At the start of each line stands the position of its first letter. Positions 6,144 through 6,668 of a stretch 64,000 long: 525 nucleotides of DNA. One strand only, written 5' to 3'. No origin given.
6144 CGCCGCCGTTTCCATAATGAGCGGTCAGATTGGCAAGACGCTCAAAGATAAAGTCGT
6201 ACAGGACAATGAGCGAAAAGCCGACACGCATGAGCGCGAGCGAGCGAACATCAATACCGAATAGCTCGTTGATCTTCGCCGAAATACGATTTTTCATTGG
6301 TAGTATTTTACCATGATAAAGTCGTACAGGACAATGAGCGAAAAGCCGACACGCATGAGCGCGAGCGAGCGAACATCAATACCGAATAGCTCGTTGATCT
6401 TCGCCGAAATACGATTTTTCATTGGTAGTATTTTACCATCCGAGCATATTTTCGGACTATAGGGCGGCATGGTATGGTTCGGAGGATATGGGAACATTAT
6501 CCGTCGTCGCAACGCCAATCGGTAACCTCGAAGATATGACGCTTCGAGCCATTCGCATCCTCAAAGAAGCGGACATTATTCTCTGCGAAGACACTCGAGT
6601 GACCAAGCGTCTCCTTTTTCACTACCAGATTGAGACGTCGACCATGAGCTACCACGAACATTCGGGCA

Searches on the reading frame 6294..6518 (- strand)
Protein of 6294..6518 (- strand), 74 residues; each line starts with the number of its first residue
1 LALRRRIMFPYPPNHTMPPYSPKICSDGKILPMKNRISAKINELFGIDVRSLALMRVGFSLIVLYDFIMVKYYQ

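Call 39: list_cluster_members(proteins=[window:6422-7165:+, window:6536-7165:+, window:6294-6518:-, window:53898-54869:+, window:61721-62560:+, window:62565-63905:+])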
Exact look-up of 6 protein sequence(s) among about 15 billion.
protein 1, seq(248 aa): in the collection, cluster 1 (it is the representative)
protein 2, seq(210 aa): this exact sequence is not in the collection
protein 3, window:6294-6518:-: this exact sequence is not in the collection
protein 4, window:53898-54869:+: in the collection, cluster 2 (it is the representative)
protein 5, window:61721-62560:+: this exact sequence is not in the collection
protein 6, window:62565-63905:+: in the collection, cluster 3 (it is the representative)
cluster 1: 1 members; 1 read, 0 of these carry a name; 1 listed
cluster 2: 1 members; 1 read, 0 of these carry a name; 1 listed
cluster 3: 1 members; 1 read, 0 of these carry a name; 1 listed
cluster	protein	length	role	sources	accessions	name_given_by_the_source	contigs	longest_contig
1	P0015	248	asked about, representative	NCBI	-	-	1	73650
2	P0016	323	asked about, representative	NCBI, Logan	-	-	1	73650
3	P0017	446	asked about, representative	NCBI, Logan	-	-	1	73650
